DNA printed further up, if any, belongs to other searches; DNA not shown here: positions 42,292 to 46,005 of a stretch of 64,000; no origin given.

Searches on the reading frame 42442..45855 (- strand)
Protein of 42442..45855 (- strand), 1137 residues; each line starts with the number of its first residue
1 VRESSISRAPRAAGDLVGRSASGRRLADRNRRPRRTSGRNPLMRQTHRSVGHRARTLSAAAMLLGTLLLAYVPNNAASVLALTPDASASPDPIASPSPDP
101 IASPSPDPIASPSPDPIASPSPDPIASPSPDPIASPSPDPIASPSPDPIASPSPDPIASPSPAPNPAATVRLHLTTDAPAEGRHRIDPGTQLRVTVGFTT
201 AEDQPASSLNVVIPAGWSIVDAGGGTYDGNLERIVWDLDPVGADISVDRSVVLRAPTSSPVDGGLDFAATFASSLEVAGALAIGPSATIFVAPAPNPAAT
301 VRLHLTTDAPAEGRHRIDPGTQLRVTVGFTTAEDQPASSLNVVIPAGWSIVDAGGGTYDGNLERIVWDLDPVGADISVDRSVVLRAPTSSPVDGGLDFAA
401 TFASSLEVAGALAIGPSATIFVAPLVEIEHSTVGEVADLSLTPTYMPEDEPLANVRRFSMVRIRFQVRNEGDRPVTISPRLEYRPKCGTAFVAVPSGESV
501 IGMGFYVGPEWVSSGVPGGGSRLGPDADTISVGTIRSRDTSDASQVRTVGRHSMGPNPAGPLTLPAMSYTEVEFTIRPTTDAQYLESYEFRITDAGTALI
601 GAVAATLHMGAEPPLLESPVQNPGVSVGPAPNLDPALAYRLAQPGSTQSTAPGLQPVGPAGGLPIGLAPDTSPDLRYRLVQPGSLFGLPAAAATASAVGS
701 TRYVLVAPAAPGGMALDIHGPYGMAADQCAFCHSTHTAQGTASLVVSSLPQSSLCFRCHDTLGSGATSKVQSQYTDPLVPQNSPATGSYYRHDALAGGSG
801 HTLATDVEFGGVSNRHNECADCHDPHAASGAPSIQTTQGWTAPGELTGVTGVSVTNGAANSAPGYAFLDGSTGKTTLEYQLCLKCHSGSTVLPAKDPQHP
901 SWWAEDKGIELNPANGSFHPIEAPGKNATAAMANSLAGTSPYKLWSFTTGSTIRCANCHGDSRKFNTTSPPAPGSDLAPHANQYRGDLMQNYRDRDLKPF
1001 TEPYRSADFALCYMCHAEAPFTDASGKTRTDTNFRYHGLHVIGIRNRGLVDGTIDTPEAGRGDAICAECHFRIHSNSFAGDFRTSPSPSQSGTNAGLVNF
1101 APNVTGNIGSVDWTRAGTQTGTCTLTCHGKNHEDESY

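Call 3: search_protein_families(library=pfam, proteins=[window:42442-45855:-], max_evalue=0.01)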
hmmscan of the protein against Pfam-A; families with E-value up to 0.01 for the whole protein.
window:42442-45855:- (1137 aa): 4 families
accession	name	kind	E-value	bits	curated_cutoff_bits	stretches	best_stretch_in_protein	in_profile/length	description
PF09699.15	Paired_CXXCH_1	-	1.6e-09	37.7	20.6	1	724-761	4-38/41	Doubled CXXCH motif (Paired_CXXCH_1)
PF14522.11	Cytochrome_C7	-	3.2e-07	30.5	24.8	0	726-761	13-50/67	Cytochrome c7 and related cytochrome c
PF17973.7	bMG10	-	8.3e-05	23.2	26.2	0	181-230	22-69/131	Bacterial Alpha-2-macroglobulin MG10 domain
PF22113.1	Mtrc-MtrF_II-IV_dom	-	0.00017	21.6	30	1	874-1070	23-163/176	Outer membrane cytochrome MtrC/MtrF-like, domains II/IV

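Call 47: search_solved_structures(query=window:42442-45855:-, max_evalue=1, show_alignments=2)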
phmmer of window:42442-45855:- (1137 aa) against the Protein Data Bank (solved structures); distinct sequences matched with E-value up to 1: 12.
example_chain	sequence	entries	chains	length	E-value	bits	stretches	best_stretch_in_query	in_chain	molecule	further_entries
8ek1_P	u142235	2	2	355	8.6e-12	47.1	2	84-166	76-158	Circumsporozoite protein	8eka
9ygf_G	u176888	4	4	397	2.1e-11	45.9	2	85-166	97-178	Circumsporozoite protein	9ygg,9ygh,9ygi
9zem_A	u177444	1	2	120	2.2e-11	45.8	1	78-167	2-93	HeliScrew4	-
7v05_X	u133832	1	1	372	3.4e-11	45.2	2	85-166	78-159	Circumsporozoite protein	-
6mb3_E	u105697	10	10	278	1.9e-08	36.1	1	85-168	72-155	Plasmodium falciparum recombinant shortened CSP | circumsporozoite protein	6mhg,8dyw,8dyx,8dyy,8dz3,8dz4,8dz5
8eh5_G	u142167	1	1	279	1.9e-08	36.1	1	85-168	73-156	Circumsporozoite protein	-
9cca_A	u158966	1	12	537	5.1e-05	24.7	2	82-124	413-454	Circumsporozoite protein,Pyridoxal 5'-phosphate synthase subunit Pdx1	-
9cca_G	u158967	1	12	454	0.00023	22.5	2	89-124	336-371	Circumsporozoite protein,Pyridoxal 5'-phosphate synthase subunit PDX2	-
23px_A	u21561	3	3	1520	0.0078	17.5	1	73-141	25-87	Putative lipoprotein AcfD homolog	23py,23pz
9eho_C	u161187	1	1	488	0.0096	17.2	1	97-161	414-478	Large ribosomal subunit protein uL4 C-terminal domain-containing protein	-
8zvk_A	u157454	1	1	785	0.02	16.1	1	104-166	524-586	AaBgIC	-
9ufe_CA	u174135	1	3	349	0.52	11.4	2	96-168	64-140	OCM3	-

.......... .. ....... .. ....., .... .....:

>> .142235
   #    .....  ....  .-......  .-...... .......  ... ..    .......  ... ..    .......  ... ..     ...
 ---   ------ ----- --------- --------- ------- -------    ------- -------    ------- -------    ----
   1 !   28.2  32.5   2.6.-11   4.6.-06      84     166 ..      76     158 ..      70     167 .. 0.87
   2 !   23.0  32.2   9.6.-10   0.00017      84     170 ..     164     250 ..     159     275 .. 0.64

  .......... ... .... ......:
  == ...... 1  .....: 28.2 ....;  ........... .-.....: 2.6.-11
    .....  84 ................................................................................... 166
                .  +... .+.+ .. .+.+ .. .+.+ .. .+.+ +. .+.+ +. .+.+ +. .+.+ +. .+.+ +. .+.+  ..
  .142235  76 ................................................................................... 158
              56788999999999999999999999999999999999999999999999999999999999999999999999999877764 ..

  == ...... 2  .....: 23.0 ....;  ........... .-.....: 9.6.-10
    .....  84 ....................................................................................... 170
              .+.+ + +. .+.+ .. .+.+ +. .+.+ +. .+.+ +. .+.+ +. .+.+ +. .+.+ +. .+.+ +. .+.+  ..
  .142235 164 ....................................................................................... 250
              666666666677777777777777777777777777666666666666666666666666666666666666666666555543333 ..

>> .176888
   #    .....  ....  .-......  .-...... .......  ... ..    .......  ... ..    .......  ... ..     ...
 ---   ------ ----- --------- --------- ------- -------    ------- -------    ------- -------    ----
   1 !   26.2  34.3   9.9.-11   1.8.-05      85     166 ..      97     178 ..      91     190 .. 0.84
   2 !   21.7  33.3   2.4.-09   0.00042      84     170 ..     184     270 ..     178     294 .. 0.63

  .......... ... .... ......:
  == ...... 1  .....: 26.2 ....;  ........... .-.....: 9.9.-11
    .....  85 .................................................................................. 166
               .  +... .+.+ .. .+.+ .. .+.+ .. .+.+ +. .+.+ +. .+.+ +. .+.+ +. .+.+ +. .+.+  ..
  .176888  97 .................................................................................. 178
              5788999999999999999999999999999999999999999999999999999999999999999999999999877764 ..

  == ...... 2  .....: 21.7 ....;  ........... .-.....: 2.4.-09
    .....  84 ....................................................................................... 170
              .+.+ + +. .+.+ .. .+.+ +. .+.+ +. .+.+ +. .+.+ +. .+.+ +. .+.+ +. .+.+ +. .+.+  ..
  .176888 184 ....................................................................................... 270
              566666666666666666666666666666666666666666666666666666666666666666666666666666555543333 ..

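Call 91: search_protein_families(library=ncbifam, proteins=[window:42442-45855:-], max_evalue=0.01)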
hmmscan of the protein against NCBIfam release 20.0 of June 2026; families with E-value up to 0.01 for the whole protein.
window:42442-45855:- (1137 aa): 4 families
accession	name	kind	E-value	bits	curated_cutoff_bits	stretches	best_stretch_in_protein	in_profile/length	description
TIGR01905.1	paired_CXXCH_1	subfamily_domain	4.2e-05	23.4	25.2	1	725-762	5-39/41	doubled CXXCH domain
TIGR03508.1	decahem_SO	subfamily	0.0011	18.5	192.2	0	727-768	190-228/258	DmsE family decaheme c-type cytochrome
TIGR03149.1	cyt_nit_nrfC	equivalog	0.0068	15.8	377.6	0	721-772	146-197/225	cytochrome c nitrite reductase Fe-S protein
NF041113.1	blaMAB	exception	0.0097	15.1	575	0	207-258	218-269/289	MAB family class A beta-lactamase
